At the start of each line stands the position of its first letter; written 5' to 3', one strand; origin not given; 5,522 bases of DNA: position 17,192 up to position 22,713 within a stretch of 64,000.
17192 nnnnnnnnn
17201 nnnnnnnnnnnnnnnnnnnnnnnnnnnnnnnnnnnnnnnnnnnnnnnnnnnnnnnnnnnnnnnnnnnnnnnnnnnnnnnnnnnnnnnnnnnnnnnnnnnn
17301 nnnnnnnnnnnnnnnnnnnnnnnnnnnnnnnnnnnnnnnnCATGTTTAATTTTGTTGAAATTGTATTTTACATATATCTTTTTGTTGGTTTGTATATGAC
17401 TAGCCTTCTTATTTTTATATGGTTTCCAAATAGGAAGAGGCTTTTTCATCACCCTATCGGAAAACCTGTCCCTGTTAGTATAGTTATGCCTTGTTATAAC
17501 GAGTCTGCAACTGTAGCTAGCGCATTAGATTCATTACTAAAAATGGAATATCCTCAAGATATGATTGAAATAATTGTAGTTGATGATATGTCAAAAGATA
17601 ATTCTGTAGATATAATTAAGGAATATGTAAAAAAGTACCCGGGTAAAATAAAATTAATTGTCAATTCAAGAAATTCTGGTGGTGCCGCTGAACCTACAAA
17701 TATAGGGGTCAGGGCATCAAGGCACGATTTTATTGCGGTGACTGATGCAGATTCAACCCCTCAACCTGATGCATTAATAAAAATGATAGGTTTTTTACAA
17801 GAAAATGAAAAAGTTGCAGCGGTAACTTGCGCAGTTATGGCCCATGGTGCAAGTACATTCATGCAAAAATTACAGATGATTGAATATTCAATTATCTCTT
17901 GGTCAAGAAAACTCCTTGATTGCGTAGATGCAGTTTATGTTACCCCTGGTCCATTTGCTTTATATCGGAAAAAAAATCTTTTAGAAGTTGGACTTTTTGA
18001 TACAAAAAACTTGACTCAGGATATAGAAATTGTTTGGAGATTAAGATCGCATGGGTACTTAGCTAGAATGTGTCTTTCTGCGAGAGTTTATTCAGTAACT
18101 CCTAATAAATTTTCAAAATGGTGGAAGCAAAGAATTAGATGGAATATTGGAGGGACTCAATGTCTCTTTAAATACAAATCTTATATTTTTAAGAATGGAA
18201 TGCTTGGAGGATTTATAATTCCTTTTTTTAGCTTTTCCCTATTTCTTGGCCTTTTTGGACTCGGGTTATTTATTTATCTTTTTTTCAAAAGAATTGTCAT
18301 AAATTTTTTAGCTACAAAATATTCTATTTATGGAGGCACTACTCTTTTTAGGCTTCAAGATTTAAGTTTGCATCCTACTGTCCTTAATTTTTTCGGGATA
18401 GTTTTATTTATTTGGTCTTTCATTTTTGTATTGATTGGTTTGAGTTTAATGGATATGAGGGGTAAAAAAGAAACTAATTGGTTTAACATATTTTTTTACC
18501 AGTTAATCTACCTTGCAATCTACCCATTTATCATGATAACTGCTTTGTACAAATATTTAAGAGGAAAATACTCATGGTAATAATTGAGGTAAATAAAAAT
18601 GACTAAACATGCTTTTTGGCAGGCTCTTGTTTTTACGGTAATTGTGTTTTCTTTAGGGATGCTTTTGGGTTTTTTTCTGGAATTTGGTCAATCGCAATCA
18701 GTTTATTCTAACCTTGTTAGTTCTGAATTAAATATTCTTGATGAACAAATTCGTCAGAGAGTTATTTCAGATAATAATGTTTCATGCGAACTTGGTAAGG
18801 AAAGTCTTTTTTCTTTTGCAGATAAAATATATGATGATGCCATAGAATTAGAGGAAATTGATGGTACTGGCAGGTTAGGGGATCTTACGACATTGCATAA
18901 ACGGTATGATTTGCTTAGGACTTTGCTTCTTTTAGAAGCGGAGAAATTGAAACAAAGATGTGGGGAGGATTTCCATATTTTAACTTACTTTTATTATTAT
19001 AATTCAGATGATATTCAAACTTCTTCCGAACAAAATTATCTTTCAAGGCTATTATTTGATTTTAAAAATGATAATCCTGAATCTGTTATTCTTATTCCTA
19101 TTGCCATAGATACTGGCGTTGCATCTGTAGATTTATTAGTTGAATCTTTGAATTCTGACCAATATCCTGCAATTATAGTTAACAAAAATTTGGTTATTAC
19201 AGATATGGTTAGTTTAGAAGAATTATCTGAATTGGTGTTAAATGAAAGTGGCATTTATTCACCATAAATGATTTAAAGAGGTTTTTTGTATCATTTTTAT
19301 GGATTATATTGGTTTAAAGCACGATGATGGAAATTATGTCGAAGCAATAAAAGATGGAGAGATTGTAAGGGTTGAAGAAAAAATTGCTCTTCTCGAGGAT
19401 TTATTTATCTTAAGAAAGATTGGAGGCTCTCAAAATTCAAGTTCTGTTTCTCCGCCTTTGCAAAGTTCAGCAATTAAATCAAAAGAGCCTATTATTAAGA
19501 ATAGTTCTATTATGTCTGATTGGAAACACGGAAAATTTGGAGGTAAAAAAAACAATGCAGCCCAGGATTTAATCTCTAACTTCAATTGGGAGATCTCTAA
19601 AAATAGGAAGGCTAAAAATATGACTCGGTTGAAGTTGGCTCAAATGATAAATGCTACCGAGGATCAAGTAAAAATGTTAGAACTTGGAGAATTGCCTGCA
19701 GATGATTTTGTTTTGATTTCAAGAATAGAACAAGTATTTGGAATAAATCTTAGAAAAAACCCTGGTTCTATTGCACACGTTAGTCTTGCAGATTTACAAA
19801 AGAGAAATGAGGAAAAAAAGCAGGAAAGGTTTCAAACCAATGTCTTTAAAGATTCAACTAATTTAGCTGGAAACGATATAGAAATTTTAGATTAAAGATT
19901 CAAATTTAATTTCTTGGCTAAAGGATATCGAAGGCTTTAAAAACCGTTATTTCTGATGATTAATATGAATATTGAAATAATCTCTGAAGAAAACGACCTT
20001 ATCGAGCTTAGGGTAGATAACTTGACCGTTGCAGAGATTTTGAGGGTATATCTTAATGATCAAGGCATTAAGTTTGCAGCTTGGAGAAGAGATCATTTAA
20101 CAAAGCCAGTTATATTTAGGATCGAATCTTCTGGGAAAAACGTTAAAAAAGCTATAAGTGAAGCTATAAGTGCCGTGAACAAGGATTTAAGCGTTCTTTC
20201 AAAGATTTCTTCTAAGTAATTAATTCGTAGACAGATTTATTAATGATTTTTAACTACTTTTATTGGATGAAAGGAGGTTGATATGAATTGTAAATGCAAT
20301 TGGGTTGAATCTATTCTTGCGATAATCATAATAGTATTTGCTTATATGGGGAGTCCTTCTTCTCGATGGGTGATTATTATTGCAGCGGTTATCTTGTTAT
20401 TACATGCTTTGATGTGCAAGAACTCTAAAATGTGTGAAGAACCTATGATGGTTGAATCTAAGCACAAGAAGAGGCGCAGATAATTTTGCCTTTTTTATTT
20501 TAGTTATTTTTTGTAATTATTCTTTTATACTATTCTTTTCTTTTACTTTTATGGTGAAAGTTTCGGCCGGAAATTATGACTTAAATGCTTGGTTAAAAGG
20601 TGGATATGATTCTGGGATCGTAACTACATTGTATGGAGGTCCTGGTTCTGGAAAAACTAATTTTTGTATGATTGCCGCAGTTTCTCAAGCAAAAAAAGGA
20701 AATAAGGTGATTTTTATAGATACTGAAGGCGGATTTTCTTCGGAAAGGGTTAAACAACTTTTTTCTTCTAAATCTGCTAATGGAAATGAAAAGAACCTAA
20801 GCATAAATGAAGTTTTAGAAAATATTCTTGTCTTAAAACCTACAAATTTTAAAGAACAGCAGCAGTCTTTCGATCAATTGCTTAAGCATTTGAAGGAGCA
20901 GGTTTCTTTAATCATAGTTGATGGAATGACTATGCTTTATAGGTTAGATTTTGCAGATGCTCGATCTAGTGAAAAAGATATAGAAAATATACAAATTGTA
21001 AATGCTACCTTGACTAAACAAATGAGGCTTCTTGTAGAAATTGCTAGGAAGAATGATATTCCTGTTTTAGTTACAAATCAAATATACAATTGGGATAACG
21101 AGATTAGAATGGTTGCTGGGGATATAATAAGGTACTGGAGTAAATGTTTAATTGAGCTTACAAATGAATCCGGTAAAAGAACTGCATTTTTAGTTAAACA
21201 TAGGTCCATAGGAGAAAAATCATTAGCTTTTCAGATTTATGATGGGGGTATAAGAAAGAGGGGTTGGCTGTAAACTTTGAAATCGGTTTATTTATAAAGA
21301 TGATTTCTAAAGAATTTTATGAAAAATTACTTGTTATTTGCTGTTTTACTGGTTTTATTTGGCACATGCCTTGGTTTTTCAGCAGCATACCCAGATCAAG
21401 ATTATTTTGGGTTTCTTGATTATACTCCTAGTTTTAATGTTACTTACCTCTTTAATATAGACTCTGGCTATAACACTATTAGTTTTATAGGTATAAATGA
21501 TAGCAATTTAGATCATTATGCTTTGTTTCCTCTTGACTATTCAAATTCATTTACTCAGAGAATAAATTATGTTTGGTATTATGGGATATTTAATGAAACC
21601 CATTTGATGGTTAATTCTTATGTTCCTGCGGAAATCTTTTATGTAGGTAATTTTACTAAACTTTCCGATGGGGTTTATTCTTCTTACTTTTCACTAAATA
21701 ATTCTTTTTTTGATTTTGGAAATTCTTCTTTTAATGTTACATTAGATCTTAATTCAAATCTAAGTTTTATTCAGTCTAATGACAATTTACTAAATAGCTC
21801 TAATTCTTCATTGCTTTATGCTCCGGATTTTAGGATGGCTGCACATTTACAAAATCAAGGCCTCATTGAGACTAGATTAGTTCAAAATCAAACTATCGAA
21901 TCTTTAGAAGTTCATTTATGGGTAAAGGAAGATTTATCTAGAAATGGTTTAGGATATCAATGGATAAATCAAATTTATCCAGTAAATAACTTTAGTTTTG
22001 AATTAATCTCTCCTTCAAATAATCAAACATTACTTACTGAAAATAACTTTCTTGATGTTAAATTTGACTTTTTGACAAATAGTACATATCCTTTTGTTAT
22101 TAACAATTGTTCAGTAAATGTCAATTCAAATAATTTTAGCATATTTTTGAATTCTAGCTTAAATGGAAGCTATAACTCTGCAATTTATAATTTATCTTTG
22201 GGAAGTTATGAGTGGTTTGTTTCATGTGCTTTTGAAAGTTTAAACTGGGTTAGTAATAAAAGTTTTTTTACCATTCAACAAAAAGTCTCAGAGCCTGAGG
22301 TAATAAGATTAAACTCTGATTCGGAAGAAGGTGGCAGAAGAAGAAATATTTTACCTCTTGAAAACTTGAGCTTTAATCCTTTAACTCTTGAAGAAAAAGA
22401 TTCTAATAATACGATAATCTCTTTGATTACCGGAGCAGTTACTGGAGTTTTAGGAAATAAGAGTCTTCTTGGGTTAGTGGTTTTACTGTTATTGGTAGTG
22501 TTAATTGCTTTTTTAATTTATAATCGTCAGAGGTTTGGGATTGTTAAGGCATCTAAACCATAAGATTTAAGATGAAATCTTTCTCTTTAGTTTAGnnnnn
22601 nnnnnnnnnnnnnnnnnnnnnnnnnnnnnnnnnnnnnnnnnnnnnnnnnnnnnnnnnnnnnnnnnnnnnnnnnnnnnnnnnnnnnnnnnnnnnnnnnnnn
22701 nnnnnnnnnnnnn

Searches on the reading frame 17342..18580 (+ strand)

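Call 43: search_protein_families(library=pfam, proteins=[window:17342-18580:+], max_evalue=0.0001)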
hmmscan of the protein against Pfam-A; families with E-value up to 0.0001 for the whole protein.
window:17342-18580:+ (412 aa): 6 families
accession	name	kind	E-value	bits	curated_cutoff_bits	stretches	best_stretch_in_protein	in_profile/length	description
PF00535.33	Glycos_transf_2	-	6.9e-34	117.6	23.3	1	46-213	1-164/168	Glycosyl transferase family 2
PF13641.12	Glyco_tranf_2_3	-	1.1e-33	117.6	27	1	45-268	3-228/230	Glycosyltransferase like family 2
PF13632.12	Glyco_trans_2_3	-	5.2e-17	62.7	27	1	131-337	2-153/198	Glycosyl transferase family group 2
PF03142.21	Chitin_synth_2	-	9.8e-09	34.8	27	1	121-212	195-288/527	Chitin synthase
PF13506.12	Glyco_transf_21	-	2.1e-08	34.3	21.7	1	121-268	24-173/174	Glycosyl transferase family 21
PF10111.15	Glyco_tranf_2_2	-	4.1e-08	33.5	27.3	1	46-235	1-200/276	Glycosyltransferase like family 2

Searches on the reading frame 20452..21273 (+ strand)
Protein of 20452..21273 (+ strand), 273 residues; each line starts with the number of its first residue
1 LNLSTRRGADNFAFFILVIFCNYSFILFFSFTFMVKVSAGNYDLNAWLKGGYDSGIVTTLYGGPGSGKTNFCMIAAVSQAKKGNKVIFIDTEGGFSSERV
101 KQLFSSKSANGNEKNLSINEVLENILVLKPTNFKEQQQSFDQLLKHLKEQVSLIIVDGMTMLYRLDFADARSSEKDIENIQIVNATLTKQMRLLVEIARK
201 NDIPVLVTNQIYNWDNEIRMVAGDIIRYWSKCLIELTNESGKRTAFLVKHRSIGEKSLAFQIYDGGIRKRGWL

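Call 43: search_protein_families(library=pfam, proteins=[window:20452-21273:+], max_evalue=0.0001)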
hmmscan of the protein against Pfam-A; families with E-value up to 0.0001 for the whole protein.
window:20452-21273:+ (273 aa): 6 families
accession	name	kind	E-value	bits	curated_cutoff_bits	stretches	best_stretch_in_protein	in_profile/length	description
PF08423.17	Rad51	-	1.9e-24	86.8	22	1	34-268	5-242/244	Rad51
PF06745.19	ATPase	-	2.8e-11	43.7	26.6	1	43-268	7-225/231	KaiC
PF13481.12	AAA_25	-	7.8e-08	32.6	27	1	47-172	24-165/195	AAA domain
PF13479.12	AAA_24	-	3.3e-07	30.8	27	1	56-181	3-95/195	AAA domain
PF00154.27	RecA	-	6.5e-07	29.5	27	1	37-211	33-188/262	recA bacterial DNA recombination protein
PF01637.24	ATPase_2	-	4.5e-05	23.8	33.2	1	56-166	21-126/225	ATPase domain predominantly from Archaea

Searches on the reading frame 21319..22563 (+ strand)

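Call 44: search_protein_families(library=pfam, proteins=[window:21319-22563:+], max_evalue=0.0001)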
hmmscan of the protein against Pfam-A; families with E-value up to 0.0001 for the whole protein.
window:21319-22563:+ (414 aa): 0 families

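Call 83: search_protein_families(library=pfam, proteins=[window:21319-22563:+], max_evalue=0.5)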
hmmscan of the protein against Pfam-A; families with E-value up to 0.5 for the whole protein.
window:21319-22563:+ (414 aa): 1 family
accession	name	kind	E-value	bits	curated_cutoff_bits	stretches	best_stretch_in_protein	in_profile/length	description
PF07019.17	EMC6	-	0.00035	21.4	23.3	1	365-403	7-44/81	EMC6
